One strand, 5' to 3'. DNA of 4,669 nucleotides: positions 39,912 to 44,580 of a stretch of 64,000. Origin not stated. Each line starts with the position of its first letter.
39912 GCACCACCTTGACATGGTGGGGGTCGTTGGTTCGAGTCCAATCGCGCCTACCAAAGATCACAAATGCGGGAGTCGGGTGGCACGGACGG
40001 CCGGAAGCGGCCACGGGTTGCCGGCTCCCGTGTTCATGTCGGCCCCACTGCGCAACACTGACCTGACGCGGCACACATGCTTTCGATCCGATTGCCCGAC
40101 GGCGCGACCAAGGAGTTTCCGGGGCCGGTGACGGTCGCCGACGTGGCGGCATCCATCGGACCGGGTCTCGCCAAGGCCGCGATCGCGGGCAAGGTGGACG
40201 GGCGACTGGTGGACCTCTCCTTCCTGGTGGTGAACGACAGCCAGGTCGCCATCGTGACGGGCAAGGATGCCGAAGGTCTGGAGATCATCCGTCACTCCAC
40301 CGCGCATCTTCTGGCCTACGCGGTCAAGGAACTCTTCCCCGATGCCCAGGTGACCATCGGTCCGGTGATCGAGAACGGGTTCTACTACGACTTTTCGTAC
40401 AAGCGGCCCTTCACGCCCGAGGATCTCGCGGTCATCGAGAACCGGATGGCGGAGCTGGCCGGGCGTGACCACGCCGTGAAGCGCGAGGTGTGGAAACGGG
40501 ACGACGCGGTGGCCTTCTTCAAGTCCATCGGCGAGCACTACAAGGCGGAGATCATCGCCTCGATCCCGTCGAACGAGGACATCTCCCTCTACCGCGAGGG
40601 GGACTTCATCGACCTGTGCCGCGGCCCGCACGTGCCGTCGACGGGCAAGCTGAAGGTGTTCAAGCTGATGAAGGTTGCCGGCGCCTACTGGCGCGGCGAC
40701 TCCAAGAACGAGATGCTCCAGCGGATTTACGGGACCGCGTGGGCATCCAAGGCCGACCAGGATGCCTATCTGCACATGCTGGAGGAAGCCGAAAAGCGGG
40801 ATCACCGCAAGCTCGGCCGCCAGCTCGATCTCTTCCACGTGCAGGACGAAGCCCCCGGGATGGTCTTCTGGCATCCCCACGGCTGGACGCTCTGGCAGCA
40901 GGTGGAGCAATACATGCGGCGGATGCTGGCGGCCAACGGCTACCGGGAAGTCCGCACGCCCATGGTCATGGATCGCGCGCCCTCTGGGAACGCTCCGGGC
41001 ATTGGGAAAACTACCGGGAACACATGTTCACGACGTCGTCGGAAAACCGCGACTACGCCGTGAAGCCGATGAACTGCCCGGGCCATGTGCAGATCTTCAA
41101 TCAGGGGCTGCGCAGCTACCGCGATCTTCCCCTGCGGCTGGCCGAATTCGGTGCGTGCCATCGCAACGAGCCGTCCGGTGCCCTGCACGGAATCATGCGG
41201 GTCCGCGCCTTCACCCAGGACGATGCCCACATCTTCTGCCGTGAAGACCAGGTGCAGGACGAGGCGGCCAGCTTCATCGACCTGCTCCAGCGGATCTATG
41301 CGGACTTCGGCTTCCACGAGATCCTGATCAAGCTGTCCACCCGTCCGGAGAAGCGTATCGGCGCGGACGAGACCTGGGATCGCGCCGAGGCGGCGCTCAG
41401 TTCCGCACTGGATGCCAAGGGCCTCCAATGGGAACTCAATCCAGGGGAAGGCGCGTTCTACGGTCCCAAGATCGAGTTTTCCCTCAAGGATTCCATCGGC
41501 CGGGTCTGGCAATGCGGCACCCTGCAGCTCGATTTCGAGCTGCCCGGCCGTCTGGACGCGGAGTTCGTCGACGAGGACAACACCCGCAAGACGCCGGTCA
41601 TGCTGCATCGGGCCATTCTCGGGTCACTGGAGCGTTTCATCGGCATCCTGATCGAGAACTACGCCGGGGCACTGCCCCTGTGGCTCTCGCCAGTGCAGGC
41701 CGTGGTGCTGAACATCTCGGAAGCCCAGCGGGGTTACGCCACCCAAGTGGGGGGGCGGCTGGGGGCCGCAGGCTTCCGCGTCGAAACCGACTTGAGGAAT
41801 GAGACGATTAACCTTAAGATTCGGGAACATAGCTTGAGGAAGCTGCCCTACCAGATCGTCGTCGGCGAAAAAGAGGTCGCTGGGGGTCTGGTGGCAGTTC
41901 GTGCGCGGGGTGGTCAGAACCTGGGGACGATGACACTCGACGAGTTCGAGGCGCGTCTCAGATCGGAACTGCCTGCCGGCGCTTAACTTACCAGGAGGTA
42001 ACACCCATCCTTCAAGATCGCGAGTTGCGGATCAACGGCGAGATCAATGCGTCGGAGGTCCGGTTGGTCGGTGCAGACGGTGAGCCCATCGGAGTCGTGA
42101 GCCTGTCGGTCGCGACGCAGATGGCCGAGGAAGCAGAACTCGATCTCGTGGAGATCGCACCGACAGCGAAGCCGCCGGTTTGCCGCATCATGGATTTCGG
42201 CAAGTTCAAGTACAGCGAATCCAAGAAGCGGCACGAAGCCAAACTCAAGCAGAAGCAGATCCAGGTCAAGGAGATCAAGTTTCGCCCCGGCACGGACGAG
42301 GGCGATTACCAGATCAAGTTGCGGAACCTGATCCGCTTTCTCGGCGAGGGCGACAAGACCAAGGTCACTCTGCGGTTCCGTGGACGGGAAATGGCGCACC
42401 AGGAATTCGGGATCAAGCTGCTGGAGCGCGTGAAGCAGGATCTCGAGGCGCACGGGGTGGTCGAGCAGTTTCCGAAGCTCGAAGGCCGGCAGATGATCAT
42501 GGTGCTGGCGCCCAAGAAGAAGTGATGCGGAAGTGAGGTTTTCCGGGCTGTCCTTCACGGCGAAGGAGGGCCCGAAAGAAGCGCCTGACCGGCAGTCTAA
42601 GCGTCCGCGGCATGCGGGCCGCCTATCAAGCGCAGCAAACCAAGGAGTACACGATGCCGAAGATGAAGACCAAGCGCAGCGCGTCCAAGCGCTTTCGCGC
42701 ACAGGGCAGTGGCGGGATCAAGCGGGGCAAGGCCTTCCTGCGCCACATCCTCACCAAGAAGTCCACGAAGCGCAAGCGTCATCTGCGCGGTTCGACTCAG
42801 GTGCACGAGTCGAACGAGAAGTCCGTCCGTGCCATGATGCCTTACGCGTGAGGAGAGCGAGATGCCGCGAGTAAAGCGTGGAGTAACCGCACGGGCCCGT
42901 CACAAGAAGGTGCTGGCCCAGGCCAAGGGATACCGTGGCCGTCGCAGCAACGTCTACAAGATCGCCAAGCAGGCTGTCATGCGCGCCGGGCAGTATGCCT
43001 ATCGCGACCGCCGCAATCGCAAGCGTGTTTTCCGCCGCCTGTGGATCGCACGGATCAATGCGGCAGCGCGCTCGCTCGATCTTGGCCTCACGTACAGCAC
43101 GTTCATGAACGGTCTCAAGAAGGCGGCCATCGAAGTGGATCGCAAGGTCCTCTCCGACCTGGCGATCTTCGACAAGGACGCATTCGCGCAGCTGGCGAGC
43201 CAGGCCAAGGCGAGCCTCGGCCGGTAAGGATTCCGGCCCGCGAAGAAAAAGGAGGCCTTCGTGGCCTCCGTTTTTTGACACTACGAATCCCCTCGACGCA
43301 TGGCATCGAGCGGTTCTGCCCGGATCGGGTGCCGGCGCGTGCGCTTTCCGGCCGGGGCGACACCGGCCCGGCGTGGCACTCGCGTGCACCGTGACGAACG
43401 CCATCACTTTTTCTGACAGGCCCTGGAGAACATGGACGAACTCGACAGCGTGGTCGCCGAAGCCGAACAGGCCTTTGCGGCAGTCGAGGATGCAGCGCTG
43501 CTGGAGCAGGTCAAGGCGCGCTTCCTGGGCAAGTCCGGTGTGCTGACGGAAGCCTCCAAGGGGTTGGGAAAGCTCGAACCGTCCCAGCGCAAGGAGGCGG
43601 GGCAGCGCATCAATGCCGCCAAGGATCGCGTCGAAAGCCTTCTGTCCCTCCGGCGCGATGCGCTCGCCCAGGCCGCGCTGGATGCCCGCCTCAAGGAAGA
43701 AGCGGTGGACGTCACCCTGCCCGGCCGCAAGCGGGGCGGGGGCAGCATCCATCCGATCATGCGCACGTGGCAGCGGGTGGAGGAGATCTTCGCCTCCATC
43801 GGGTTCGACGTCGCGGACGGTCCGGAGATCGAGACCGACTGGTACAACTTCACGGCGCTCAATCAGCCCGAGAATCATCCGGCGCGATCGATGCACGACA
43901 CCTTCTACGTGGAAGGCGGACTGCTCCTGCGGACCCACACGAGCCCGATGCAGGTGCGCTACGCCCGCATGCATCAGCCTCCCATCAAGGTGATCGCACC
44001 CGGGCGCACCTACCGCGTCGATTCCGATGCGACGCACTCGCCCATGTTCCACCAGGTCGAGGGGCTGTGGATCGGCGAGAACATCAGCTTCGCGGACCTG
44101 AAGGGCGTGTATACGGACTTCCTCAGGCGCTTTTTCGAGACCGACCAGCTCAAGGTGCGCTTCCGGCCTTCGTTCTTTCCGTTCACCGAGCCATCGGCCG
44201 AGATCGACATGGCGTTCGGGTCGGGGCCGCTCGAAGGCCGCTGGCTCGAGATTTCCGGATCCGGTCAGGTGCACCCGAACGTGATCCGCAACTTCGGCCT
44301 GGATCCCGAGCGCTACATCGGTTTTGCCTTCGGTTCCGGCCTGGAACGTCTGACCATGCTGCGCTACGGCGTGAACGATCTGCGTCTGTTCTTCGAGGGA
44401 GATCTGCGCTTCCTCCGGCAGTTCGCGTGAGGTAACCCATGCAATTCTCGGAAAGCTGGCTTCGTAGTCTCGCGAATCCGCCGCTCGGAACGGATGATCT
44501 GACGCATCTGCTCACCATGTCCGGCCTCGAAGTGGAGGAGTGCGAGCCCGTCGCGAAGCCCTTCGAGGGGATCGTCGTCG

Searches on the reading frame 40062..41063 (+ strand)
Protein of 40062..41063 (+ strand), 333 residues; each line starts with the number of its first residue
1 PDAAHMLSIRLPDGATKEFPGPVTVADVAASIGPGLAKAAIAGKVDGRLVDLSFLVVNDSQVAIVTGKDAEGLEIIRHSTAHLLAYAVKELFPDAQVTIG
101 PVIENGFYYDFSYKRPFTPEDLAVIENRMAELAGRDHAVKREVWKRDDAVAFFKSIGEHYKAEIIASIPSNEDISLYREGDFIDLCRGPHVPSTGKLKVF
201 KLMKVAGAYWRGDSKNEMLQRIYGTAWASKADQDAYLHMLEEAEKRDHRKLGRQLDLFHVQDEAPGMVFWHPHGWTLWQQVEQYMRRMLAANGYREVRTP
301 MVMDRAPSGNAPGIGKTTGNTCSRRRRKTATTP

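Call 8: search_protein_families(library=pfam, proteins=[window:40062-41063:+])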
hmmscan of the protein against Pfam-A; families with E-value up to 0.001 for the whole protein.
window:40062-41063:+ (333 aa): 2 families
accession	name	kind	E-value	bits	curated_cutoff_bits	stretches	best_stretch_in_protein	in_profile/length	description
PF07973.19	tRNA_SAD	-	2.1e-17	63.2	24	1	174-223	1-44/44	Threonyl and Alanyl tRNA synthetase second additional domain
PF02824.27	TGS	-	8.2e-12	45.4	22.2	1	9-66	3-60/60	TGS domain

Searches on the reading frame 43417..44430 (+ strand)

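Call 8: search_protein_families(library=pfam, proteins=[window:43417-44430:+])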
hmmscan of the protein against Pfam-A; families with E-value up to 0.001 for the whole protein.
window:43417-44430:+ (337 aa): 2 families
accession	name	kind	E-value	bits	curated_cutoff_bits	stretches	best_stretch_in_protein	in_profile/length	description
PF01409.25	tRNA-synt_2d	-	2.8e-94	315.7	19.8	1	97-336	2-246/246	tRNA synthetases class II core domain (F)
PF02912.23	Phe_tRNA-synt_N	-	1.5e-20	73.4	22.3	1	25-92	2-69/69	Aminoacyl tRNA synthetase class II, N-terminal domain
